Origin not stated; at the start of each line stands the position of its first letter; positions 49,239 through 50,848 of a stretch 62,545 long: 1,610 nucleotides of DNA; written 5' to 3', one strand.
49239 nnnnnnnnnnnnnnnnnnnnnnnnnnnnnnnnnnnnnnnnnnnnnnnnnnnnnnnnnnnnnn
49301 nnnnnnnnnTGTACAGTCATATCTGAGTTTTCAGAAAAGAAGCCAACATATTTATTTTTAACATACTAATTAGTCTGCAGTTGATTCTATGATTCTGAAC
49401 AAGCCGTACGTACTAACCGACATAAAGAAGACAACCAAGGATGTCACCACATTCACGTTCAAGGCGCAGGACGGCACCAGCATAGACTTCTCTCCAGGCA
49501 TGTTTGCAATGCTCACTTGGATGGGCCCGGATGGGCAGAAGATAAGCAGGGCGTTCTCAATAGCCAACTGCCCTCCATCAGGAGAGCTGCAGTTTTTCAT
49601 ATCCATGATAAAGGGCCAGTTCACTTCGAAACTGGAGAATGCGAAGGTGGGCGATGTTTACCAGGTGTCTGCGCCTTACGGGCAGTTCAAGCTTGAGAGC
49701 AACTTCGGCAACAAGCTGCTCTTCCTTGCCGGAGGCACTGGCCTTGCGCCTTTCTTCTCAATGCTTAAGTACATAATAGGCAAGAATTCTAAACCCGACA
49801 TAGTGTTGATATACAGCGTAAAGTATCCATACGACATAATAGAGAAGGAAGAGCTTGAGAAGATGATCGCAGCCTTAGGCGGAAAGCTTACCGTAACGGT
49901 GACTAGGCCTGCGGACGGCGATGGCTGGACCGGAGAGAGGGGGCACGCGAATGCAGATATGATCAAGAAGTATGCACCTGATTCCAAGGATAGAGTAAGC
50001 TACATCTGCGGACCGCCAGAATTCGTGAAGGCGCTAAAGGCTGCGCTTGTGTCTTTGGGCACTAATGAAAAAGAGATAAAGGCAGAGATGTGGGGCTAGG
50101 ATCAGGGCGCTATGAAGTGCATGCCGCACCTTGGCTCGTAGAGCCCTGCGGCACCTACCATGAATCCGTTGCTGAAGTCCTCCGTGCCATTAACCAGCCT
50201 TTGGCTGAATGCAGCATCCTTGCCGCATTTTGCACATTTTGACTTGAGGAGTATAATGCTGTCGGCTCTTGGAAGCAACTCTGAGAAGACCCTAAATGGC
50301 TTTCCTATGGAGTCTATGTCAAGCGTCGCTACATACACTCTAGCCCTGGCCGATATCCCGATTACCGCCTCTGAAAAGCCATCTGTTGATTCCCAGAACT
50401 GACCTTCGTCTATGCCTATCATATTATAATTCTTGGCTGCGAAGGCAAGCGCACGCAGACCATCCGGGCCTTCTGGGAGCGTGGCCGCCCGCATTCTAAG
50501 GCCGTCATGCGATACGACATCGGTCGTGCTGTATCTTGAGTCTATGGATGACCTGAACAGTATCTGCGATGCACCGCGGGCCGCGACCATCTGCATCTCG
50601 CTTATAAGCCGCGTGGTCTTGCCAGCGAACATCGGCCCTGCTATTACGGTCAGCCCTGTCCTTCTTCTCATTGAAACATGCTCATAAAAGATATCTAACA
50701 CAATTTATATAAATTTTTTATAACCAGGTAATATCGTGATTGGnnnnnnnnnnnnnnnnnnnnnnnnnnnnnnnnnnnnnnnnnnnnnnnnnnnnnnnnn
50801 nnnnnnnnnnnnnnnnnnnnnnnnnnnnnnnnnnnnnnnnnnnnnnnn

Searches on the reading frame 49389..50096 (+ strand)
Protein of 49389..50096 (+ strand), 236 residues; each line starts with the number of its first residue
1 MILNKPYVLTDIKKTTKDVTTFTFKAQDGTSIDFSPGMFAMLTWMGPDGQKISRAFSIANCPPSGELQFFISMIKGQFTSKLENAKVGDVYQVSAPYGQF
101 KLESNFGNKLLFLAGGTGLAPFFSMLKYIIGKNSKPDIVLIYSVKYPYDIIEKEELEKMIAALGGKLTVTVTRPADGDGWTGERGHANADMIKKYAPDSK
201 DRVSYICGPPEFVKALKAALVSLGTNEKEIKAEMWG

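Call 8: search_protein_families(library=pfam, proteins=[window:49389-50096:+], max_evalue=0.001)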
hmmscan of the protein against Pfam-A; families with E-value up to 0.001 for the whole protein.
window:49389-50096:+ (236 aa): 3 families
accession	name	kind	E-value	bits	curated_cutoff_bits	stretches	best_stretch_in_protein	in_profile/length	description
PF00175.26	NAD_binding_1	-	7e-20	72.2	22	1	112-216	1-107/109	Oxidoreductase NAD-binding domain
PF00970.30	FAD_binding_6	-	2e-10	41.3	21.1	1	8-101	3-98/99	Oxidoreductase FAD-binding domain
PF08030.17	NAD_binding_6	-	0.00092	19.8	22.2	0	109-145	3-44/156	Ferric reductase NAD binding domain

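Call 39: search_protein_families(library=ncbifam, proteins=[window:49389-50096:+], max_evalue=0.001)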
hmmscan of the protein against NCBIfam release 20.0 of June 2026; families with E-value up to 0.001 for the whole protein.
window:49389-50096:+ (236 aa): 24 families
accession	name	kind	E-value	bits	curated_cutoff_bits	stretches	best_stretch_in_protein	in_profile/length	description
NF058606.1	GlBtMonoRdsGbcB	equivalog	1.4e-33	116.3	500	1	14-235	23-247/362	glycine betaine monooxygenase reductase subunit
NF045803.1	MethMoxFADbindMmoC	equivalog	3.8e-32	111.4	500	1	25-233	127-338/343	aromatic/alkene monooxygenase hydroxylase FAD-binding subunit MmoC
NF040810.1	BenC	equivalog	7.8e-30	104.2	430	1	9-229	109-324/333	benzoate 1,2-dioxygenase electron transfer component BenC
NF008822.0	PRK11872.1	equivalog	4.4e-26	91.7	402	1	10-229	112-329/341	anthranilate 1,2-dioxygenase electron transfer component AntC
NF009805.0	PRK13289.1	equivalog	6.7e-25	87.8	432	1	6-236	156-393/399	NO-inducible flavohemoprotein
NF007964.0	PRK10684.1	equivalog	7.4e-23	81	383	1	11-234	16-236/333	NADH oxidoreductase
TIGR02160.1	PA_CoA_Oxy5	hypoth_equivalog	1.4e-18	66.9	420.8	1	10-235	7-241/352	1,2-phenylacetyl-CoA epoxidase subunit PaaE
NF006220.0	PRK08345.1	subfamily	6e-18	65.1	395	1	11-227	17-243/294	cytochrome-c3 hydrogenase subunit gamma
NF000796.0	PRK00054.1-1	equivalog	4.1e-16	59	224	1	9-220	8-189/254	dihydroorotate dehydrogenase electron transfer subunit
NF005963.0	PRK08051.1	equivalog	1.2e-15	57.4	230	1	12-223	11-218/233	NAD(P)H-flavin reductase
NF040835.1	sulfhyd_HydG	equivalog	2.3e-15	56.7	650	1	7-230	21-243/292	NADPH-dependent hydrogenase/sulfhydrogenase 1 subunit gamma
TIGR01941.1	nqrF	equivalog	2.5e-14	53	295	1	57-230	226-398/405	NADH:ubiquinone reductase (Na(+)-transporting) subunit F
NF052252.1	flav_redu_LuxG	exception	2.6e-14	53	340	1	27-222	21-215/232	flavin mononucleotide reductase LuxG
NF008178.0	PRK10926.1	equivalog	1e-13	51.1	390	1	12-181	12-182/248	ferredoxin--NADP(+) reductase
NF040830.1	sulfhyd_ShyC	equivalog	1.8e-12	47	600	1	12-171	14-171/288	NAD(P)-dependent hydrogenase/sulfhydrogenase 2 subunit gamma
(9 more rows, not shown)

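Call 67: find_related_loci(query=window:49389-50096:+, collection=genome_contigs, flank=3500)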
Query window:49389-50096:+ (236 aa) in genome_contigs; peptide patterns used: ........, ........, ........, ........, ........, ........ (x = any residue, [..] = any of these).
146 stretches matched a pattern; 16 encode a relative of the query (tblastn E <= 1e-3); 16 distinct loci.
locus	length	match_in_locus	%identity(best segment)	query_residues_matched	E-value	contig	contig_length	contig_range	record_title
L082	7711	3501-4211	80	1-236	2e-126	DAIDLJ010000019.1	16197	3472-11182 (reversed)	MAG TPA_asm: Candidatus Micrarchaeota archaeon isolate clean425 NODE_19_length_16197_cov_2.758623, whole genome shotgun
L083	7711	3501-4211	74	1-236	1e-114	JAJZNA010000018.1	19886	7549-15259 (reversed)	MAG: Candidatus Micrarchaeota archaeon isolate MAS3.bin65 NODE_5506_length_19886_cov_2.588542, whole genome shotgun sequ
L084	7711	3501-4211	73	1-236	3e-114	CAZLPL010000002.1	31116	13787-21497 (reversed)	MAG TPA_asm: Candidatus Micrarchaeota archaeon isolate SRP226684_co1_72 genome assembly, contig: NODE_901_length_31116_c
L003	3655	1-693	73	7-236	9e-116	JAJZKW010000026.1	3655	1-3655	MAG: Candidatus Micrarchaeota archaeon isolate MAS1.bin63 NODE_34674_length_3655_cov_20.999717, whole genome shotgun seq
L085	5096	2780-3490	68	1-236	6e-107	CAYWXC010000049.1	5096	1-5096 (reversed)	MAG TPA_asm: Candidatus Micrarchaeota archaeon isolate binchicken_co250_36 genome assembly, contig: NODE_23358_length_50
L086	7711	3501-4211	64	1-236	3e-100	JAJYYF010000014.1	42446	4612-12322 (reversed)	MAG: Candidatus Micrarchaeota archaeon isolate FK3.bin92 NODE_1658_length_42446_cov_2.019637, whole genome shotgun seque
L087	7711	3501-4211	62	1-236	2e-99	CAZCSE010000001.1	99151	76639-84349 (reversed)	MAG TPA_asm: Candidatus Micrarchaeota archaeon isolate SRP226684_co1_18 genome assembly, contig: NODE_32_length_99151_co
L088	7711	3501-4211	61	1-236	2e-98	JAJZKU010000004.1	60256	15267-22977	MAG: Candidatus Micrarchaeota archaeon isolate MAS1.bin53 NODE_255_length_60256_cov_74.833342, whole genome shotgun sequ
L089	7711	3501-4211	62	1-236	4e-97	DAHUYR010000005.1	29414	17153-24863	MAG TPA_asm: Candidatus Micrarchaeota archaeon isolate clean1671 k141_1017073, whole genome shotgun sequence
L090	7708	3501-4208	54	2-236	4e-80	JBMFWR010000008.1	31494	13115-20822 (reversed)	MAG: Candidatus Micrarchaeia archaeon isolate KM4364-23 NODE_8_length_31494_cov_6.506764, whole genome shotgun sequence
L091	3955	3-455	67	86-236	3e-64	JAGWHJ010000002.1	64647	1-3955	MAG: Candidatus Micrarchaeota archaeon isolate REEA76 REEA76-150_595, whole genome shotgun sequence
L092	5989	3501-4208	54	2-236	4e-80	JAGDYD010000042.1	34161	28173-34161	MAG: Candidatus Micrarchaeota archaeon isolate KMA_Bin02 NODE_413_length_34161_cov_2.880050, whole genome shotgun sequen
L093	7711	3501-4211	63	1-236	6e-99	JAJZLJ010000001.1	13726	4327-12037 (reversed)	MAG: Candidatus Micrarchaeota archaeon isolate MAS3.bin106 NODE_9322_length_13726_cov_3.464961, whole genome shotgun seq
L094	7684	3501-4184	31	9-235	2e-22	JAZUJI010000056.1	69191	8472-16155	MAG: Acutalibacteraceae bacterium isolate T1900045256_TH20190026.MAGScoT_cleanbin_000010 SGB_5793_k141_1571235, whole ge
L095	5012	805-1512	50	2-236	2e-77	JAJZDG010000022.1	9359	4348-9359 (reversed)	MAG: Candidatus Micrarchaeota archaeon isolate JA4.bin46 NODE_6145_length_9359_cov_2.353769, whole genome shotgun sequen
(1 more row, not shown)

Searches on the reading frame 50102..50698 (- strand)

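Call 8: search_protein_families(library=pfam, proteins=[window:50102-50698:-], max_evalue=0.001)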
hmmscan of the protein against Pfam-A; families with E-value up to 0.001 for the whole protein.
window:50102-50698:- (198 aa): 1 family
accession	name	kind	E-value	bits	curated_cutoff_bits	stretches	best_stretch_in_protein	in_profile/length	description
PF00265.24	TK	-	4.8e-34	118.2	20.6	1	16-195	3-176/176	Thymidine kinase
